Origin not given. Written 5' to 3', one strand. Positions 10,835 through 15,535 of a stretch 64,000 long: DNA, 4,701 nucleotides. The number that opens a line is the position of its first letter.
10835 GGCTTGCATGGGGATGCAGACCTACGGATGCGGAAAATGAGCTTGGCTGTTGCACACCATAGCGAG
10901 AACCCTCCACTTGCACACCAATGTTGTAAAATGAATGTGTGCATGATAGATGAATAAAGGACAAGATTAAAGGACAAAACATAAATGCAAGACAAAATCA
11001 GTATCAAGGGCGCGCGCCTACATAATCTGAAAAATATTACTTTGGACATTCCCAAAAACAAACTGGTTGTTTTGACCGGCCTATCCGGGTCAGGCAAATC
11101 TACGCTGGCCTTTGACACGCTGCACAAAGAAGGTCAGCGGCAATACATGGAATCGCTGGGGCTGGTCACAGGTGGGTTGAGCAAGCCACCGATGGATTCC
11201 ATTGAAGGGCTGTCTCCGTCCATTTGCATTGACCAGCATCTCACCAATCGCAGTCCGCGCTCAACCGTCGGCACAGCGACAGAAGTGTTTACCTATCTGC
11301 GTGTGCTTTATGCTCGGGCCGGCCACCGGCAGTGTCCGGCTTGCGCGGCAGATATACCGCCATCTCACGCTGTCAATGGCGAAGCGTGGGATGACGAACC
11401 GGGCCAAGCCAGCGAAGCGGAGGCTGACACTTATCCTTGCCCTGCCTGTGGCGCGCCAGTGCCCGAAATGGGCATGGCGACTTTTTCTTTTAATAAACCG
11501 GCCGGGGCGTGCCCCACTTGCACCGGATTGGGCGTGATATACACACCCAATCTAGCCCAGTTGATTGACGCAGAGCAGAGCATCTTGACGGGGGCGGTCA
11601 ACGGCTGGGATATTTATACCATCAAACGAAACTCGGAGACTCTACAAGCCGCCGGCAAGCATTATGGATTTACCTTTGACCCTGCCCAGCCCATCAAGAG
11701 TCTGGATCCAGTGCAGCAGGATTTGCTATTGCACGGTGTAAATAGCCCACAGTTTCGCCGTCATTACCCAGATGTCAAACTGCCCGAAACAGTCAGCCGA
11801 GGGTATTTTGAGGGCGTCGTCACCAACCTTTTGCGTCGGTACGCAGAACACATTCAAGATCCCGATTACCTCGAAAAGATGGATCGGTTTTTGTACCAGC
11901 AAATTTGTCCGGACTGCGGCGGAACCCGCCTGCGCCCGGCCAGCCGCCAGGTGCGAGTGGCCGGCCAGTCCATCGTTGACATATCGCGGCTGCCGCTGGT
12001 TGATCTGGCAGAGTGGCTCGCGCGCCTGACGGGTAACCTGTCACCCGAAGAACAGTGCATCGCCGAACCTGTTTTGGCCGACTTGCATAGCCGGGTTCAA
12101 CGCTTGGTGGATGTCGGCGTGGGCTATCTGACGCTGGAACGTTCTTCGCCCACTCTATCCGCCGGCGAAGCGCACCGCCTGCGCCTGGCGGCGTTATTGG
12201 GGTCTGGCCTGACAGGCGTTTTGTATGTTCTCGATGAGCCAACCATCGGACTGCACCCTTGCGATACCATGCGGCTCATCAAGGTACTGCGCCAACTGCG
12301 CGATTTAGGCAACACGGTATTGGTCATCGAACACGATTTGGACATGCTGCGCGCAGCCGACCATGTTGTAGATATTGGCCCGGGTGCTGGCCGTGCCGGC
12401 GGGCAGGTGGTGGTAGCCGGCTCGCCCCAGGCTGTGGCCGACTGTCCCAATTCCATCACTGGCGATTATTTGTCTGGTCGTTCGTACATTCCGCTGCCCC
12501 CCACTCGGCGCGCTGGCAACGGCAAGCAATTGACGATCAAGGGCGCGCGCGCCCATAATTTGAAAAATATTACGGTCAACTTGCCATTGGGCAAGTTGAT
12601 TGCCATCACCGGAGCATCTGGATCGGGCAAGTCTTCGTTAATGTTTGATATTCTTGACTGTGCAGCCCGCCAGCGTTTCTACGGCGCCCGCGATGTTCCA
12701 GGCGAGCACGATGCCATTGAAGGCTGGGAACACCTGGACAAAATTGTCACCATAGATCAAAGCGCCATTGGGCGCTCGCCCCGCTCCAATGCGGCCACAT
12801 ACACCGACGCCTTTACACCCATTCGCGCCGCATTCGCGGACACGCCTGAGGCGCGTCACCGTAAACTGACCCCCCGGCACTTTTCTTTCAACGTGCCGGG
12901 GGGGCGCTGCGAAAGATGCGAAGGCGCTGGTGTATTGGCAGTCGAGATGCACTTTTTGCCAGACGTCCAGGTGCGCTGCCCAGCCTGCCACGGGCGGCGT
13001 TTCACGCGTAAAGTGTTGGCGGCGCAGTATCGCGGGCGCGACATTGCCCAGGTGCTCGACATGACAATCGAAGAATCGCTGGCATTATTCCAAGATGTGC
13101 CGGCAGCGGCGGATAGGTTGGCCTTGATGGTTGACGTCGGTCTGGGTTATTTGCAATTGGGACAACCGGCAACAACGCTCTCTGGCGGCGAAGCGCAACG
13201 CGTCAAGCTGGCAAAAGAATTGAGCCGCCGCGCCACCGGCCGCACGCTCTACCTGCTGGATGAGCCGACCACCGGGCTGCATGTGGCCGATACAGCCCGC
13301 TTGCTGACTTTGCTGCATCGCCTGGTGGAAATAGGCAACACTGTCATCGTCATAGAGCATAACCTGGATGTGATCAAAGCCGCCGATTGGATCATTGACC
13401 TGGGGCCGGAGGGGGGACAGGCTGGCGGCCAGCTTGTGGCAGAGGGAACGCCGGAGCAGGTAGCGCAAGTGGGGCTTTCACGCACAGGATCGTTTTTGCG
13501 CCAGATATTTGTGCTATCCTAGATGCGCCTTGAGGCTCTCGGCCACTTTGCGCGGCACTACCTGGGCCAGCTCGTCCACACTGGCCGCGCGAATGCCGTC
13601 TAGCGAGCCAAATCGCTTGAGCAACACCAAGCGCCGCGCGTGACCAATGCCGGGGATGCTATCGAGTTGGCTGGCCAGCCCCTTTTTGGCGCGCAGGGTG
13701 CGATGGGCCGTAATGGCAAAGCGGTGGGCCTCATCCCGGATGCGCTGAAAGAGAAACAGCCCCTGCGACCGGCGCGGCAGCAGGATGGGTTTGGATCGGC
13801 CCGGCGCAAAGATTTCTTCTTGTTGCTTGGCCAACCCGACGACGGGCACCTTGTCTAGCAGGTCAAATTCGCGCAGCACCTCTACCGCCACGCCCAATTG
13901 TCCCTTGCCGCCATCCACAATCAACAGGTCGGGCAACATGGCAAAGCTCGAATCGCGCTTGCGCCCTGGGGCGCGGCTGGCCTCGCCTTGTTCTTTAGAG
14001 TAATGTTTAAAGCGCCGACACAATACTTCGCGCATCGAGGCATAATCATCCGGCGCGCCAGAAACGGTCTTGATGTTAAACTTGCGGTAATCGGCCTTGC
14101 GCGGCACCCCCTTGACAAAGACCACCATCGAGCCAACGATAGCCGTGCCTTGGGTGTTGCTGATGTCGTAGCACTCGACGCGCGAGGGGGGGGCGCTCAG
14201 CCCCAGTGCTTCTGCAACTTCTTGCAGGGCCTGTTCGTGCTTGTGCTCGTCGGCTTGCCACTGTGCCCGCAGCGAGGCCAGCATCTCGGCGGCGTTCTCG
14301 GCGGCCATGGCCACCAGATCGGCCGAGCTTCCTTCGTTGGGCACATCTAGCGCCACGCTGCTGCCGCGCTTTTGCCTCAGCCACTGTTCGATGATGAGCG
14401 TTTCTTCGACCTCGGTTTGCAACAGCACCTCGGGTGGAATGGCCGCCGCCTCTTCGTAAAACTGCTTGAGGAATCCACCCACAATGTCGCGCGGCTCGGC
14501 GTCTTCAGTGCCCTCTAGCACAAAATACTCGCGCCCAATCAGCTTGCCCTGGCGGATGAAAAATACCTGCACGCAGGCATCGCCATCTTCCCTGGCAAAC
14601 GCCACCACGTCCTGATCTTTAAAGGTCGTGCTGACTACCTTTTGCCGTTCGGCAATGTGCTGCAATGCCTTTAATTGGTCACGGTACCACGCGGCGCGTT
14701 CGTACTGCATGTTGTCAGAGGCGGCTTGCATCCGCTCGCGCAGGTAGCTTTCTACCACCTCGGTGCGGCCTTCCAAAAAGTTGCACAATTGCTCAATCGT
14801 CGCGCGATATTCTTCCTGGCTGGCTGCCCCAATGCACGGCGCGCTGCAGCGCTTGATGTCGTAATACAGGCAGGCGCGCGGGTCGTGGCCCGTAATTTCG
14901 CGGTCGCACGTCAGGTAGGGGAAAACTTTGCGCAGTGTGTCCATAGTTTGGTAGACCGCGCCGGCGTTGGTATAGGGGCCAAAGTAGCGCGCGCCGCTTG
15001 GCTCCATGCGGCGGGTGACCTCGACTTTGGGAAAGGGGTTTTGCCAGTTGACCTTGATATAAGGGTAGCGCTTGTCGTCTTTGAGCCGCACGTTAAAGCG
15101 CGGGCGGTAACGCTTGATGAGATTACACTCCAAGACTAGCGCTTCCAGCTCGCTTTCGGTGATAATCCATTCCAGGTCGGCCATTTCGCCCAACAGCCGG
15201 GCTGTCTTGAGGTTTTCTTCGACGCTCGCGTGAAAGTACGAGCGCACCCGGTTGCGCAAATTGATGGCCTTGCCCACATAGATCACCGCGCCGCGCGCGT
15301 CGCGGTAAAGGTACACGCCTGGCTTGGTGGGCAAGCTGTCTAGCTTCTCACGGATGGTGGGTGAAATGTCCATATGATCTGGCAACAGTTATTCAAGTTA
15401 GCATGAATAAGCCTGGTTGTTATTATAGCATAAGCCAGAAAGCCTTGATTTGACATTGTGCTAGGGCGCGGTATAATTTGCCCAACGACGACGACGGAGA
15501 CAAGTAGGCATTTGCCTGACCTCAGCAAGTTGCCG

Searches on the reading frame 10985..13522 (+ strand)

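Call 47: search_protein_families(library=pfam, proteins=[window:10985-13522:+], max_evalue=0.00001)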
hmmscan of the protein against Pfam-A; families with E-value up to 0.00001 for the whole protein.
window:10985-13522:+ (845 aa): 9 families
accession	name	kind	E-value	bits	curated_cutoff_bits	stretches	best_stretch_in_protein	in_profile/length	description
PF00005.33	ABC_tran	-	1.8e-20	74.3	25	0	723-763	100-137/137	ABC transporter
PF17755.6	UvrA_DNA-bind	-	3.5e-14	53.5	23.2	1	195-289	8-99/110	UvrA DNA-binding domain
PF13304.12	AAA_21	-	7.6e-12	46.3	27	0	728-789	234-295/304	AAA domain, putative AbiEii toxin, Type IV TA system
PF02463.25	SMC_N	-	2.6e-09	37.3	40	0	731-805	136-210/220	RecF/RecN/SMC N terminal domain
PF13555.12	AAA_29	-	3.1e-08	33.7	27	0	536-553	22-39/61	P-loop containing region of AAA domain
PF13481.12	AAA_25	-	8.5e-08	32.5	27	0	533-569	30-66/195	AAA domain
PF13476.12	AAA_23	-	1.5e-07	32.7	27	0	515-553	1-36/201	AAA domain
PF13191.12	AAA_16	-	3.1e-07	31.5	32.6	0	26-53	25-51/167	AAA ATPase domain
PF20703.3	nSTAND1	-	8.4e-06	26.1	27.1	0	522-553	19-50/379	Novel STAND NTPase 1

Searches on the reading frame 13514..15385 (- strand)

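Call 47: search_protein_families(library=pfam, proteins=[window:13514-15385:-], max_evalue=0.00001)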
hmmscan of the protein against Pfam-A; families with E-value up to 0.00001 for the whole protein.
window:13514-15385:- (623 aa): 5 families
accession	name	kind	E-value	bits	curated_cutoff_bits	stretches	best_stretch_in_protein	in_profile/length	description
PF08459.17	UvrC_RNaseH_dom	-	1.8e-56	190.8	22.3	1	392-558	2-159/159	UvrC RNAse H endonuclease domain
PF22920.2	UvrC_RNaseH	-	3.1e-37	127.5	24.3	1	257-370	1-114/116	UvrC Ribonuclease H-like domain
PF01541.30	GIY-YIG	-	3.3e-08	34.1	22.6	1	22-96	2-76/78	GIY-YIG catalytic domain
PF14520.12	HHH_5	-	4.5e-08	33.9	27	1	573-622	3-55/57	Helix-hairpin-helix domain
PF02151.25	UVR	-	4.7e-08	33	21.5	1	215-243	7-35/36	UvrB/uvrC motif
